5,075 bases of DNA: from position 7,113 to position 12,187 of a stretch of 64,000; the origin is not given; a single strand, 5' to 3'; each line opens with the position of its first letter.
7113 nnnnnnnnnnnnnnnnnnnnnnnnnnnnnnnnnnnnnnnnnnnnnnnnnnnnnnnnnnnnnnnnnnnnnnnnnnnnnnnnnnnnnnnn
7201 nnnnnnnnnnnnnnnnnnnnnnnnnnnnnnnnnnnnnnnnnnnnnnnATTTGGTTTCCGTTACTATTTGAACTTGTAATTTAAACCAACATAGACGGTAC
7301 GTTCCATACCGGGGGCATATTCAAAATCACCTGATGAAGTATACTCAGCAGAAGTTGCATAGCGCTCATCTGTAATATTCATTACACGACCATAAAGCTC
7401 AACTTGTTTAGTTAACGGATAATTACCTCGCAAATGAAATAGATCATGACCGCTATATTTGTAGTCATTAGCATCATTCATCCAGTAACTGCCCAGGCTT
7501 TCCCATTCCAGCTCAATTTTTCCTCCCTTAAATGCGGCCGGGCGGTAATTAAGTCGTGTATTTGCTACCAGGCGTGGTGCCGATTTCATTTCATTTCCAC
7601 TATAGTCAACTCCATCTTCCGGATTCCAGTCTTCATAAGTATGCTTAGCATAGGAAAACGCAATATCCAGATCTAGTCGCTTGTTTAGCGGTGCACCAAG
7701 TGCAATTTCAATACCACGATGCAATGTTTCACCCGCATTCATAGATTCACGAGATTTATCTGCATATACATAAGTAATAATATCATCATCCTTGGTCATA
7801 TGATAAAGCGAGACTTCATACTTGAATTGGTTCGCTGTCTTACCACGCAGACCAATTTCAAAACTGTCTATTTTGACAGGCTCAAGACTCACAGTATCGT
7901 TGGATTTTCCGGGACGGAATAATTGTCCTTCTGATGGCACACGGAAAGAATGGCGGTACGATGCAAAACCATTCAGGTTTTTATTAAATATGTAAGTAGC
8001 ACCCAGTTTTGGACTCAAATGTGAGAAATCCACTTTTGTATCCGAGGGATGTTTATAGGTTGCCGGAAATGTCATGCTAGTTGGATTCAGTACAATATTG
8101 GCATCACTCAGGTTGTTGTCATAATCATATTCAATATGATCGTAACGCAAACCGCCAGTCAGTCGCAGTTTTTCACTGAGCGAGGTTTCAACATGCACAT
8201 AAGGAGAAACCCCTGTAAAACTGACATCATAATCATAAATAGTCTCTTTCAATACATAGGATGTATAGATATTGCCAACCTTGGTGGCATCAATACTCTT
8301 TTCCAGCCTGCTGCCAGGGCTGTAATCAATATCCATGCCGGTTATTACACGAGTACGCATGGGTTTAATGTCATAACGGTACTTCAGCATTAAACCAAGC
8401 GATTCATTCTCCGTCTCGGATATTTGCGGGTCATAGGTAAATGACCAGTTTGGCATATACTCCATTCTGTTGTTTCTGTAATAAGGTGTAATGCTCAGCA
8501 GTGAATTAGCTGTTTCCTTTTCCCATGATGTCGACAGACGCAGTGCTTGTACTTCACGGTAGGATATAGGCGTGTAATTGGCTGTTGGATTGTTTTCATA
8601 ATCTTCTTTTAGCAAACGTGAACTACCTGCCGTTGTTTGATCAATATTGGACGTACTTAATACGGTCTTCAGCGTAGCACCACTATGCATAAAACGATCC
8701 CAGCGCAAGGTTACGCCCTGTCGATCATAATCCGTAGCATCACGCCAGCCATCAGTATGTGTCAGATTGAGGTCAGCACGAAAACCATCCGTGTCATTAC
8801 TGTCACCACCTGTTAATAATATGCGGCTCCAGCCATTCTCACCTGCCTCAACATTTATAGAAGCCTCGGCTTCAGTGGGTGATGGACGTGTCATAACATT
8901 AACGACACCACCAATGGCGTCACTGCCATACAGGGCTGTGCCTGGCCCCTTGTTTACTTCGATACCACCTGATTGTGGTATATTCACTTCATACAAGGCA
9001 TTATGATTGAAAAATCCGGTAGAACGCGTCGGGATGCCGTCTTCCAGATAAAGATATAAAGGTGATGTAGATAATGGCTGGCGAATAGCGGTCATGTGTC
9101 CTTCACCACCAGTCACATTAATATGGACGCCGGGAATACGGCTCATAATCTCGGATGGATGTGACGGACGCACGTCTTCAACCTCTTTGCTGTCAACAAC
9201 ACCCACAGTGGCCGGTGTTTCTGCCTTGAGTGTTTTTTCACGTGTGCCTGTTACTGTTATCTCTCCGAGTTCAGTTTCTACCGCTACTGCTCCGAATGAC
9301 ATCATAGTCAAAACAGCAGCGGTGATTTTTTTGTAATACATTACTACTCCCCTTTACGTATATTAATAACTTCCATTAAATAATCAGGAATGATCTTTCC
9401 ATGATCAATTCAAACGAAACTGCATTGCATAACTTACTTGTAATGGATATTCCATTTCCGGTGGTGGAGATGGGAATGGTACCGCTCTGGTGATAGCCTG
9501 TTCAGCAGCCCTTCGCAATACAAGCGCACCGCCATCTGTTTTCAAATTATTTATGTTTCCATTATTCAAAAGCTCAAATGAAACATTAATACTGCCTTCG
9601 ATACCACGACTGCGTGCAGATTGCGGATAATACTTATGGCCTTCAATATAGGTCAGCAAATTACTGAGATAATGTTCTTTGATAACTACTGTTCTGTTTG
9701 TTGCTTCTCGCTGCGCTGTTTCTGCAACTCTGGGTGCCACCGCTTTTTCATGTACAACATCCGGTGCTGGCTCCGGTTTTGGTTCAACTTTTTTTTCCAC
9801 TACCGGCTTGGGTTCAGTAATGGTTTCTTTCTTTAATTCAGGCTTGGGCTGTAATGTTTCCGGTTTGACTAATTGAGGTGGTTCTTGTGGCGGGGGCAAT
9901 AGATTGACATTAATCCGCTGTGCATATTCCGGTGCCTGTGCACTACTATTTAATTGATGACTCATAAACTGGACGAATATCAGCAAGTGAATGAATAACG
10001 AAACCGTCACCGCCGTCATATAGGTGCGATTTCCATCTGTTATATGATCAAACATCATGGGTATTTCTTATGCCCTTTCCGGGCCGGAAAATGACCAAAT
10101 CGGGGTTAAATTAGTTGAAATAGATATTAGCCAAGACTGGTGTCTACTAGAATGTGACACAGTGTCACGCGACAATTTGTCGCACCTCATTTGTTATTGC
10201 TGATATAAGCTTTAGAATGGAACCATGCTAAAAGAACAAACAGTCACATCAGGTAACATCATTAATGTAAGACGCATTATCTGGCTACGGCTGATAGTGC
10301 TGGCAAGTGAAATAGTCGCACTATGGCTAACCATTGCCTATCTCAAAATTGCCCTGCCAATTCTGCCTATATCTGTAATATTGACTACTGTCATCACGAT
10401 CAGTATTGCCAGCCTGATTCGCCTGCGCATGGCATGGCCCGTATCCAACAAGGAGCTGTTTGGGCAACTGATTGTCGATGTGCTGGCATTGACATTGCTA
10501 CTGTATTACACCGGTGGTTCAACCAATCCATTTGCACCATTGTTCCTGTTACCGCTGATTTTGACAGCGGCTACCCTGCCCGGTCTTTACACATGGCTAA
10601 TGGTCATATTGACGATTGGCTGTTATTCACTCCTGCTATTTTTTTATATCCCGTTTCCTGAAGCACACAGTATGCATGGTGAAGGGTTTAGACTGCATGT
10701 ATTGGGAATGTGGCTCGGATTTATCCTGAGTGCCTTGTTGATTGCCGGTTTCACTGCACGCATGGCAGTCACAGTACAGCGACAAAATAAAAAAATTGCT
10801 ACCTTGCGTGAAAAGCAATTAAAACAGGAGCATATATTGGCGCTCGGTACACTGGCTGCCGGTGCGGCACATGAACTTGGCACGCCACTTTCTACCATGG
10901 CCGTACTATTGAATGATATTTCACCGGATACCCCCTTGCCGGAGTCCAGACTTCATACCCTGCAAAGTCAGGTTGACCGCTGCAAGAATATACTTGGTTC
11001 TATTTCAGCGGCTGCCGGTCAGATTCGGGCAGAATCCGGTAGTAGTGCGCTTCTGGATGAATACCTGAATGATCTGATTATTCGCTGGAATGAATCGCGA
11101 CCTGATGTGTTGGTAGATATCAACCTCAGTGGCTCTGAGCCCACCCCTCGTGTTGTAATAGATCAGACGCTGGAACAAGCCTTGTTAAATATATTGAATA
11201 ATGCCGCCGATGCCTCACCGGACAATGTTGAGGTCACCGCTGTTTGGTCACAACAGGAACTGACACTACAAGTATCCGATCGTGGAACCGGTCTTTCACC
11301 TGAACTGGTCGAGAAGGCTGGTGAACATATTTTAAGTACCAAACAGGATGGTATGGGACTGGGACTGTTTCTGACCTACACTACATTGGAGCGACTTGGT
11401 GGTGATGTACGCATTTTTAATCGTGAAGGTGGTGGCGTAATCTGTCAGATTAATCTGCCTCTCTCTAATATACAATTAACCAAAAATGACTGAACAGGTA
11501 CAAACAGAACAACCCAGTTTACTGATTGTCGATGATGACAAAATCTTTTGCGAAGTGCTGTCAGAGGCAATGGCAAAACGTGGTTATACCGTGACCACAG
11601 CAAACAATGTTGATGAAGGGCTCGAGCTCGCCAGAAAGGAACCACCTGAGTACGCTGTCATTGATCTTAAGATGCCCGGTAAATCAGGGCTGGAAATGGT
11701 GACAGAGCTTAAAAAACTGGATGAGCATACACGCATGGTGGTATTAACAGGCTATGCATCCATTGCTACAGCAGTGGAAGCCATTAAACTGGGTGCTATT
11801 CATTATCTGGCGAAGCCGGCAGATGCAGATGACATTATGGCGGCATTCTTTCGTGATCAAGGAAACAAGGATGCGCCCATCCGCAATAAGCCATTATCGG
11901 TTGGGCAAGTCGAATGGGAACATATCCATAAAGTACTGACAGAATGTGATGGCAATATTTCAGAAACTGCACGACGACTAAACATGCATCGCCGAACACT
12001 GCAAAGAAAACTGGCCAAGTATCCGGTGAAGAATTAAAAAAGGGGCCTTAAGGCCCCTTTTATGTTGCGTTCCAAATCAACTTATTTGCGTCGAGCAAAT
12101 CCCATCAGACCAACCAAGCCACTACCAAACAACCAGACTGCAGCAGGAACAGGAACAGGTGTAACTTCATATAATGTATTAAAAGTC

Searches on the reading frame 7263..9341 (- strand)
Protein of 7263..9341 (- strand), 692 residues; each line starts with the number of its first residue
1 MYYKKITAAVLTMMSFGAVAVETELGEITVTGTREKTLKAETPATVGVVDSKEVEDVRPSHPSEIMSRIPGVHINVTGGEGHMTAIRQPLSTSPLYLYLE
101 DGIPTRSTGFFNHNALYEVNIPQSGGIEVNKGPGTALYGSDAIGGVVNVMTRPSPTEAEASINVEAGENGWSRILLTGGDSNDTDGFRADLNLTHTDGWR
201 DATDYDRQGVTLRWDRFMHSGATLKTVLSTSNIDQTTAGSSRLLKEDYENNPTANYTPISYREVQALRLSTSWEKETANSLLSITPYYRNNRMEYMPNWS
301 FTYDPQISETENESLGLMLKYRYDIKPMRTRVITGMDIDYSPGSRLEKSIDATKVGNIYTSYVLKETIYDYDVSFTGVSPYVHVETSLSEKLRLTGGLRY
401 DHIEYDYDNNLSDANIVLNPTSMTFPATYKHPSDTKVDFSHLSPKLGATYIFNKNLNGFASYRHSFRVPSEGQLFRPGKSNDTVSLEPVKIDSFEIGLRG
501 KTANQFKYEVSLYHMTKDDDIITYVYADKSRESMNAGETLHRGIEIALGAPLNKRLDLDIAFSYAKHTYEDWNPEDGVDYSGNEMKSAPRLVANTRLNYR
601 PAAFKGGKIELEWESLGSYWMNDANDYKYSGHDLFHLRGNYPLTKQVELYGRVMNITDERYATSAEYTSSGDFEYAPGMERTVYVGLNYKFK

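Call 4: search_protein_families(library=pfam, proteins=[window:7263-9341:-], max_evalue=0.01)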
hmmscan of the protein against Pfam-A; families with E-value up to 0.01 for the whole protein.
window:7263-9341:- (692 aa): 3 families
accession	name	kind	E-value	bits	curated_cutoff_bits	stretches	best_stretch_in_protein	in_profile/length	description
PF00593.30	TonB_dep_Rec_b-barrel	-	5.3e-43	148.9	27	1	185-656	7-436/436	TonB dependent receptor-like, beta-barrel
PF07715.20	Plug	-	2.7e-15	57.2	23.9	1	39-146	2-107/107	TonB-dependent Receptor Plug Domain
PF11059.14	DUF2860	-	0.0082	15.8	22.9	0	198-251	112-166/294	Protein of unknown function (DUF2860)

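Call 5: search_protein_families(library=ncbifam, proteins=[window:7263-9341:-], max_evalue=0.01)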
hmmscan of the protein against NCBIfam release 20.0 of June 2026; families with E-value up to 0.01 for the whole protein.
window:7263-9341:- (692 aa): 27 families (the best 25 are shown)
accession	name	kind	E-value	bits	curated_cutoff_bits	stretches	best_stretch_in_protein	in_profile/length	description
TIGR01783.1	TonB-siderophor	subfamily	2.9e-48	165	223.5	1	41-691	1-649/649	TonB-dependent siderophore receptor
TIGR01779.1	TonB-B12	equivalog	3.6e-34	118.3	599.7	2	8-274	11-293/614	TonB-dependent vitamin B12 receptor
TIGR01785.1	TonB-hemin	subfamily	5.8e-33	114.2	316.85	2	309-691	301-677/677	TonB-dependent heme/hemoglobin receptor family protein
NF007926.1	PRK10641.1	equivalog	3.7e-32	111.6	836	2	5-171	7-171/617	TonB-dependent vitamin B12 receptor BtuB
TIGR01786.1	TonB-hemlactrns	subfamily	8.7e-27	93.8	323.75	2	381-691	396-719/719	TonB-dependent hemoglobin/transferrin/lactoferrin family receptor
NF041535.1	TonB_rec_PqqU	equivalog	2.5e-26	92.2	1200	1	38-692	12-676/676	TonB-dependent receptor PqqU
NF050067.1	TonBEntbctnRecCfrA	equivalog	4.1e-19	68.3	1200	2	23-166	24-172/698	TonB-dependent ferric enterobactin receptor CfrA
NF010010.0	PRK13483.1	equivalog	3.5e-18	64.9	927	2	8-166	16-177/660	ligand-gated channel protein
NF007478.2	PRK10064.1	equivalog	5.9e-15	54.5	745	1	13-156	18-162/663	catecholate siderophore receptor CirA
NF010012.0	PRK13486.1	equivalog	2.6e-14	52.5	924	2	4-164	4-170/696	TonB-dependent receptor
NF052649.1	TonRcptRhtA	equivalog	5.2e-14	51.4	1100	2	372-663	417-708/744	TonB-dependent siderophore receptor RhtA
NF010038.0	PRK13513.1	equivalog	7.7e-14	51.1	942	1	21-166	31-179/659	ligand-gated channel protein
NF007465.0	PRK10044.1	equivalog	1.9e-13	49.5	803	2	440-644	486-679/726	ferrichrome porin FhuA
NF047944.1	FoxamRcptFoxA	equivalog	1.9e-12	46.3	1300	2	431-691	448-697/697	ferrioxamine B receptor FoxA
NF053590.1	TonB_dep_TOL0244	equivalog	9.3e-12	44.3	645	1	126-201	114-189/604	TOL_0244 family TonB-dependent receptor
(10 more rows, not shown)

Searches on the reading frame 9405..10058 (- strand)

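Call 92: search_protein_families(library=pfam, proteins=[window:9405-10058:-], max_evalue=0.00001)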
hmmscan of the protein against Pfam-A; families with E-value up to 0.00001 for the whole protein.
window:9405-10058:- (217 aa): 1 family
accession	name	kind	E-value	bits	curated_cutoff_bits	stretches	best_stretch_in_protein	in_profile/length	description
PF03544.19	TonB_C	-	1.1e-10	42.3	24.6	1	141-215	2-78/79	Gram-negative bacterial TonB protein C-terminal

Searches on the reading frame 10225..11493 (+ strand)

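Call 92: search_protein_families(library=pfam, proteins=[window:10225-11493:+], max_evalue=0.00001)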
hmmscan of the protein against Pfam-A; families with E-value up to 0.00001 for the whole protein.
window:10225-11493:+ (422 aa): 1 family
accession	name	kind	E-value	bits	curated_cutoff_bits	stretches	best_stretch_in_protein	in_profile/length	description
PF02518.31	HATPase_c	-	3.5e-16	60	26.4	1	315-414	5-110/111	Histidine kinase-, DNA gyrase B-, and HSP90-like ATPase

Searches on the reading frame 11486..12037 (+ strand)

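Call 92: search_protein_families(library=pfam, proteins=[window:11486-12037:+], max_evalue=0.00001)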
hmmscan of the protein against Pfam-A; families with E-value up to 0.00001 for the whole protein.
window:11486-12037:+ (183 aa): 3 families
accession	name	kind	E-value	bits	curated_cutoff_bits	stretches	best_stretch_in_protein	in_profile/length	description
PF00072.30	Response_reg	-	3e-26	92.2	30.2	1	13-120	2-109/111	Response regulator receiver domain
PF02954.25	HTH_8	-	2.1e-14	53.4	22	1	140-179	3-42/42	Bacterial regulatory protein, Fis family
PF13556.12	HTH_30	-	1e-06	28.9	27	1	151-178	8-35/59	PucR C-terminal helix-turn-helix domain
